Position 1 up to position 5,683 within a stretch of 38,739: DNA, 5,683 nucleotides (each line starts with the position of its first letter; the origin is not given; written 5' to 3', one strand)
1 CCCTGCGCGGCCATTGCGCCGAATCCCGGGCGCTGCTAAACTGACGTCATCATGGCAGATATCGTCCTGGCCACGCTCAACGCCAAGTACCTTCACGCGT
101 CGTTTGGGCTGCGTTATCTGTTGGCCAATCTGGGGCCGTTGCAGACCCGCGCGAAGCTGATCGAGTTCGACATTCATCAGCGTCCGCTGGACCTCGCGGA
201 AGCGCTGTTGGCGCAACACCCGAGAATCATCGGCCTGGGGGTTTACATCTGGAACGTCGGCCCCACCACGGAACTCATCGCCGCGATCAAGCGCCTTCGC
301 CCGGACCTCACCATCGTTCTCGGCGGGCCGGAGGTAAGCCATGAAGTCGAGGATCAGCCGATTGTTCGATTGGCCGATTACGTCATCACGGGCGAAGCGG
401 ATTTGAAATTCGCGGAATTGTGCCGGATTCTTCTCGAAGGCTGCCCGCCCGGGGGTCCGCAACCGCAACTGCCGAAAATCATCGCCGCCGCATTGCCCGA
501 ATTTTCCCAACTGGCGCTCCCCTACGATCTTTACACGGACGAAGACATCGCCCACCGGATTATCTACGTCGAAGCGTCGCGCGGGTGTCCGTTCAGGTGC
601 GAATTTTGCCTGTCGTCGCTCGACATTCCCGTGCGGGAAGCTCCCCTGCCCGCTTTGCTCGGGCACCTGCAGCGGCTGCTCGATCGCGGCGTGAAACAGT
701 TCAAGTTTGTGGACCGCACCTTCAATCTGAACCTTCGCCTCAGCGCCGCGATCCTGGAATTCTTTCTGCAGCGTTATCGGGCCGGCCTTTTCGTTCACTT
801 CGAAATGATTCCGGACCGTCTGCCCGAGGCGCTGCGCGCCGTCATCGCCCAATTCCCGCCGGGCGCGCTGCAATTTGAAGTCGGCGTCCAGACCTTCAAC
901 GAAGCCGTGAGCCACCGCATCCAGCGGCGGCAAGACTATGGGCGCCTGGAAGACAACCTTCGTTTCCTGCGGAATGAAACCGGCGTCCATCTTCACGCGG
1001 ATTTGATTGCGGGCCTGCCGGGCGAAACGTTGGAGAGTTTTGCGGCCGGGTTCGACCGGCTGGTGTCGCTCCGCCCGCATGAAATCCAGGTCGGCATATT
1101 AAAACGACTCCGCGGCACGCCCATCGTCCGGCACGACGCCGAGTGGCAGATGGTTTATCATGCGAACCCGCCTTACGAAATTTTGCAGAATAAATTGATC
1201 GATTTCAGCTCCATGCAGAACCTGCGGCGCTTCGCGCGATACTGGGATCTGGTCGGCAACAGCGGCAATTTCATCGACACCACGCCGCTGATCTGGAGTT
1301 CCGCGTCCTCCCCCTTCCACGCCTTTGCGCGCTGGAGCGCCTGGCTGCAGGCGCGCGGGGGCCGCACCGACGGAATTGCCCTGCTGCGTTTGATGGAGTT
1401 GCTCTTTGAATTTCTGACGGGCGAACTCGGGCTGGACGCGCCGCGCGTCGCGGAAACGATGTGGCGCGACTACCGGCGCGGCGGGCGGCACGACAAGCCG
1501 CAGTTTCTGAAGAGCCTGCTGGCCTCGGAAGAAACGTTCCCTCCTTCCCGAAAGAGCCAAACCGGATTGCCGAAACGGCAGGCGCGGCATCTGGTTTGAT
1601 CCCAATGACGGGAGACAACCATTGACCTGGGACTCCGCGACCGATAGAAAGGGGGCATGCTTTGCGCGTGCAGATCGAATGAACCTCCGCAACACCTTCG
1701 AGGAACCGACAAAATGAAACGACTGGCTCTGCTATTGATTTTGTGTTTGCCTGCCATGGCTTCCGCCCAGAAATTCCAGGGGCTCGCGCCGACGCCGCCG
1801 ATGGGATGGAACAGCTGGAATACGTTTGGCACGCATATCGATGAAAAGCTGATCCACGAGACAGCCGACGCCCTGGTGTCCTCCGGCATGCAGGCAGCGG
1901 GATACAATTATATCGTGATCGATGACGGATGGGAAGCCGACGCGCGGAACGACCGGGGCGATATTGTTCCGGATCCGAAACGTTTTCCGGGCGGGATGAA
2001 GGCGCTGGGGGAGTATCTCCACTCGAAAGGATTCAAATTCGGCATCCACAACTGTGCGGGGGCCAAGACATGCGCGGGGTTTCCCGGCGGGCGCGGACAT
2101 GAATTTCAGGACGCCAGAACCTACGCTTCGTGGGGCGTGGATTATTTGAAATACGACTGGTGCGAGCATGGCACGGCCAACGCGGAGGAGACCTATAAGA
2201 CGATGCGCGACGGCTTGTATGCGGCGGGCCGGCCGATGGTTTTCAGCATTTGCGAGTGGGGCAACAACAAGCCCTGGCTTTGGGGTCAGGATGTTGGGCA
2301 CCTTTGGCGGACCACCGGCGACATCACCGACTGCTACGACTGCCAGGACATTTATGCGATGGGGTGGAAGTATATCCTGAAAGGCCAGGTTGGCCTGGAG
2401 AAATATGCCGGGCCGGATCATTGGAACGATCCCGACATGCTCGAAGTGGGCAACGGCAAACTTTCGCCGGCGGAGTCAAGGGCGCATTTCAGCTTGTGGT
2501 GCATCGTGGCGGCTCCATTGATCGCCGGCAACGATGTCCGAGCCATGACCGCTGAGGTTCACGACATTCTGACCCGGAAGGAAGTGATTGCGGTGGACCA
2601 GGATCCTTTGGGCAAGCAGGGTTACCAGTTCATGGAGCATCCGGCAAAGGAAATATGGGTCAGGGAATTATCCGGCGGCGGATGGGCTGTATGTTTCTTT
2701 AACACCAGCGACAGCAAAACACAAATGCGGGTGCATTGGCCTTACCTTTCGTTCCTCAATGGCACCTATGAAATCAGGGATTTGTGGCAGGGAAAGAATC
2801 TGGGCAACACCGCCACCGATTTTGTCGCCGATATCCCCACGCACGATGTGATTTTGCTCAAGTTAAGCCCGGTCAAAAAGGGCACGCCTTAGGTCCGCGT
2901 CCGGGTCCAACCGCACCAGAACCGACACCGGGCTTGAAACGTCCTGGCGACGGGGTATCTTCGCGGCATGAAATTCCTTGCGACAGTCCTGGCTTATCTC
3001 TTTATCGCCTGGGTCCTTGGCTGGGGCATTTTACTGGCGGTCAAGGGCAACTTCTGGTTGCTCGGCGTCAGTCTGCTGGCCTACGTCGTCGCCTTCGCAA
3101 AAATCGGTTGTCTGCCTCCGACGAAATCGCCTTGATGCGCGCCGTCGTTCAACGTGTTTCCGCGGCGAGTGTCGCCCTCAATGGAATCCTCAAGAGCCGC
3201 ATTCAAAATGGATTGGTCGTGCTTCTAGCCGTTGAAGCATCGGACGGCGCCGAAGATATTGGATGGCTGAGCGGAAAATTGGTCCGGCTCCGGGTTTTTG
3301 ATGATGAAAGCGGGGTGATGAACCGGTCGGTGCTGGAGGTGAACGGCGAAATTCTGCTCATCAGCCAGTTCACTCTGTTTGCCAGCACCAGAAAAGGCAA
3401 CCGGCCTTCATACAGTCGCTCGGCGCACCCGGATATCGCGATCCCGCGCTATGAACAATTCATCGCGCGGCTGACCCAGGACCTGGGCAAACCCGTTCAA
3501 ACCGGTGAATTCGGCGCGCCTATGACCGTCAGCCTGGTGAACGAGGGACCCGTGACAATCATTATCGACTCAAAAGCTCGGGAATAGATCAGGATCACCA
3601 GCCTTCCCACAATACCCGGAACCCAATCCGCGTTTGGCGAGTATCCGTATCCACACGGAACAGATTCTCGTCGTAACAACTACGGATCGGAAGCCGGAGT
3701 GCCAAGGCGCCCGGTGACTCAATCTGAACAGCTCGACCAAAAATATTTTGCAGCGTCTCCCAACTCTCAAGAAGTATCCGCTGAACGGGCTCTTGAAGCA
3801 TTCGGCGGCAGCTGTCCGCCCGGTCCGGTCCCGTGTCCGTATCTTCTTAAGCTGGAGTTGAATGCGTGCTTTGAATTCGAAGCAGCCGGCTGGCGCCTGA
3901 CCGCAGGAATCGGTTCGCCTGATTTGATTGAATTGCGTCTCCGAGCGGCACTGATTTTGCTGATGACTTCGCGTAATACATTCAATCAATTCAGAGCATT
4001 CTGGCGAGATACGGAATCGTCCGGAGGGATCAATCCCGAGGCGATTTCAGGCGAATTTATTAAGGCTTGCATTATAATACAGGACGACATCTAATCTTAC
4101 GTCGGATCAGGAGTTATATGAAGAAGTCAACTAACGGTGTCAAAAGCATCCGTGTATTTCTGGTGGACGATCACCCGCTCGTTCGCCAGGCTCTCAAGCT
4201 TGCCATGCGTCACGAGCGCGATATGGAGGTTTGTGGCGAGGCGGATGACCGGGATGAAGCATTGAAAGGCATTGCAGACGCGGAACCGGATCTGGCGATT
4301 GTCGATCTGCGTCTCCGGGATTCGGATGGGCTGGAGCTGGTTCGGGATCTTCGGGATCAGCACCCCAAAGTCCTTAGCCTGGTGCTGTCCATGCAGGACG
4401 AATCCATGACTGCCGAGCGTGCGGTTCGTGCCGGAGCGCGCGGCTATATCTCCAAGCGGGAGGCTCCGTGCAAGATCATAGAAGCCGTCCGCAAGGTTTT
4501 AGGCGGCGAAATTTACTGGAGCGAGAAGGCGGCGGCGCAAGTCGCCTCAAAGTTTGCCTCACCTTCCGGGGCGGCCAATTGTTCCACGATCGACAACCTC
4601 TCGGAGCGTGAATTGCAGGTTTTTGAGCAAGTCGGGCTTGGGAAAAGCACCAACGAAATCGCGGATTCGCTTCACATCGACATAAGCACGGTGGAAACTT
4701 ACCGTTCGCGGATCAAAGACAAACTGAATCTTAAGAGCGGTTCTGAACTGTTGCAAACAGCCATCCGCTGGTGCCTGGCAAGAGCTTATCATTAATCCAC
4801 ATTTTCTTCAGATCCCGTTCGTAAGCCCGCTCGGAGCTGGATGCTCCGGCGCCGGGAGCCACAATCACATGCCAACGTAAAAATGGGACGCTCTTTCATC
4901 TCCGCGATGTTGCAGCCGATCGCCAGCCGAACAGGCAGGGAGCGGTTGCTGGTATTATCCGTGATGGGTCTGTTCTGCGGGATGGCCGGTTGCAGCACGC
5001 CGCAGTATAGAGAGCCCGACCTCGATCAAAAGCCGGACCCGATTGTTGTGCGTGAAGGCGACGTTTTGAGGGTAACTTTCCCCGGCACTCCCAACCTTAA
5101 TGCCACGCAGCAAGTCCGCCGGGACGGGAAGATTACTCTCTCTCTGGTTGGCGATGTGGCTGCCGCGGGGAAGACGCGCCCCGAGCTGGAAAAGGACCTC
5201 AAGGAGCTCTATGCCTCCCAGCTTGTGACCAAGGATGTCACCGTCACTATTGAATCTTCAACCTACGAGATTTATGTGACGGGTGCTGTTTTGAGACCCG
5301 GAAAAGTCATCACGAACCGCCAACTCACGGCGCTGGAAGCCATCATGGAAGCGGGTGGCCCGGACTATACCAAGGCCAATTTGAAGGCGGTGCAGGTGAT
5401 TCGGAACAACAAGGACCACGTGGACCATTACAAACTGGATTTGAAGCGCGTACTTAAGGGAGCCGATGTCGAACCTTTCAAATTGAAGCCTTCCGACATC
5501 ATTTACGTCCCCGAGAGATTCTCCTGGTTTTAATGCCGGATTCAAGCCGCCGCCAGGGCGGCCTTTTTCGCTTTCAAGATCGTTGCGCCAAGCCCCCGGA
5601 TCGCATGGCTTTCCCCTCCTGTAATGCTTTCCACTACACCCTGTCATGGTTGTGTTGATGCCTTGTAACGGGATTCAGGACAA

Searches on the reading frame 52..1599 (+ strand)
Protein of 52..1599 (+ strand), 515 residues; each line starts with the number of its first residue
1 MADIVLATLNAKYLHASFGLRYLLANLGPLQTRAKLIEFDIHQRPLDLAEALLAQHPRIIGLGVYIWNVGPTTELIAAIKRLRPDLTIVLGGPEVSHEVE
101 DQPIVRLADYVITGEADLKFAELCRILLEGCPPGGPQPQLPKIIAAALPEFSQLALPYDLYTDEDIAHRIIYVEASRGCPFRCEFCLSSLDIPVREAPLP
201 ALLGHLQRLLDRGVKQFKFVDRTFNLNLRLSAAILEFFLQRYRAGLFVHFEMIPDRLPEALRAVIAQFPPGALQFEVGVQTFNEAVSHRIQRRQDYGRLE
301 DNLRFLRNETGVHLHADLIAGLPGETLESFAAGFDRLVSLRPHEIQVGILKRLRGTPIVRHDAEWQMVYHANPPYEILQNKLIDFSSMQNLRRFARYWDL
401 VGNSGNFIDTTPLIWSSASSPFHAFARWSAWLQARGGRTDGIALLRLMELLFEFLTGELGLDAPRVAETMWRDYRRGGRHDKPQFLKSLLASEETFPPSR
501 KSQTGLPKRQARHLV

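Call 51: search_protein_families(library=pfam, proteins=[window:52-1599:+], max_evalue=0.001)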
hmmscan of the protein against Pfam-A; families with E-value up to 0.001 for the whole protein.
window:52-1599:+ (515 aa): 3 families
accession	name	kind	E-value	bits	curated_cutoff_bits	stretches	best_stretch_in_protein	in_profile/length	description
PF13311.11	DUF4080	-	1.6e-14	55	22.9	1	364-487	2-126/188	Protein of unknown function (DUF4080)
PF04055.27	Radical_SAM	-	5.9e-14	53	29.5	1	174-331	2-160/166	Radical SAM superfamily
PF02310.24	B12-binding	-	8.3e-12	45.4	32.1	1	7-123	4-120/121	B12 binding domain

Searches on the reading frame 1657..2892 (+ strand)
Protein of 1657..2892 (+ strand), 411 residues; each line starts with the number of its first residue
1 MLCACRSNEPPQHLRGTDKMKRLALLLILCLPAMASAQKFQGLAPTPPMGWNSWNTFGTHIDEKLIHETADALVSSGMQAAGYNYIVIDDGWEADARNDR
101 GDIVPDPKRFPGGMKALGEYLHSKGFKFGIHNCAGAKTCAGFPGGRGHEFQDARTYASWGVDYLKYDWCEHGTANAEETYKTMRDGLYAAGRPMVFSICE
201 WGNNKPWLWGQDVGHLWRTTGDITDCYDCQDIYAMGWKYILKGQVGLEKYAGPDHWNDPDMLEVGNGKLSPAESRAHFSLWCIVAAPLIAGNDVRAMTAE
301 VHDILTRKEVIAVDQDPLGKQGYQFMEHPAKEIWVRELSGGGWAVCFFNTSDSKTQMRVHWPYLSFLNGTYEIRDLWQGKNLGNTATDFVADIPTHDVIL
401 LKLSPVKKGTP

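Call 51: search_protein_families(library=pfam, proteins=[window:1657-2892:+], max_evalue=0.001)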
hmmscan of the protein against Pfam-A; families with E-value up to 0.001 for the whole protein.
window:1657-2892:+ (411 aa): 4 families
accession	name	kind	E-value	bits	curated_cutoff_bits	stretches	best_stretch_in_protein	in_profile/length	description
PF16499.11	Melibiase_2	-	1.5e-70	238.2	23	1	46-316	1-284/284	Alpha galactosidase A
PF17801.7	Melibiase_C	-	1.3e-17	64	22.9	1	332-403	5-71/71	Alpha galactosidase C-terminal beta sandwich domain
PF17450.8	Melibiase_2_C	-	1.5e-06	28.8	22.5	1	319-361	1-45/87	Alpha galactosidase A C-terminal beta sandwich domain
PF02065.24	Melibiase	-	3.1e-06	26.9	27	1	48-130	42-122/347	Melibiase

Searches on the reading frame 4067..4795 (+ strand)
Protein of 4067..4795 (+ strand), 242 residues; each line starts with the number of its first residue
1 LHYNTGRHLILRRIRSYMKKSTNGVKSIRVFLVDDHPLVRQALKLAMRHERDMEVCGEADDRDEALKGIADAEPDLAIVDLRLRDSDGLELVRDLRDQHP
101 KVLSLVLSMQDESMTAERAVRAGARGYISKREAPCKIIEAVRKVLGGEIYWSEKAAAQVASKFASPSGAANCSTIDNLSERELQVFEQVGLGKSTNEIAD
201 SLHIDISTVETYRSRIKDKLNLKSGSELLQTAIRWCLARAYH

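Call 51: search_protein_families(library=pfam, proteins=[window:4067-4795:+], max_evalue=0.001)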
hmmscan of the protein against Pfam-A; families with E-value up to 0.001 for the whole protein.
window:4067-4795:+ (242 aa): 3 families
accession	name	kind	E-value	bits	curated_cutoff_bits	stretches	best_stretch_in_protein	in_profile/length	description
PF00072.30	Response_reg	-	5.1e-24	85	30.2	1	30-142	1-111/111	Response regulator receiver domain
PF00196.25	GerE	-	6.8e-15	54.9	23.5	1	176-230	1-55/57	Bacterial regulatory proteins, luxR family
PF08281.18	Sigma70_r4_2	-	5.2e-06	26.5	25.7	1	175-220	8-54/54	Sigma-70, region 4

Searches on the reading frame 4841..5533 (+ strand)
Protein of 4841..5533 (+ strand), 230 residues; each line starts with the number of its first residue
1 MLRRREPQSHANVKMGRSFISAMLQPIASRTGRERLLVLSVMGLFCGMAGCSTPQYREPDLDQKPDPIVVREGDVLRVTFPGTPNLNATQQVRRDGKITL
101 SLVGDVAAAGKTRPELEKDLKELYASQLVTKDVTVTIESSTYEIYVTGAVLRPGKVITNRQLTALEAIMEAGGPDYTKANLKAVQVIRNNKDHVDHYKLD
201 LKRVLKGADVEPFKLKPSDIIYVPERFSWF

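Call 51: search_protein_families(library=pfam, proteins=[window:4841-5533:+], max_evalue=0.001)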
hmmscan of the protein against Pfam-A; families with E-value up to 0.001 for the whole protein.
window:4841-5533:+ (230 aa): 3 families
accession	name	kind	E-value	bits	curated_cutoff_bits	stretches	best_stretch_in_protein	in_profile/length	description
PF02563.21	Poly_export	-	2.7e-17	63.2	28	1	63-137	2-74/77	Polysaccharide biosynthesis/export protein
PF22461.2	SLBB_2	-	1.4e-13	51.2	27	1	144-223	3-79/79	SLBB domain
PF10531.15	SLBB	-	5.4e-05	23.4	27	1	144-189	2-46/55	SLBB domain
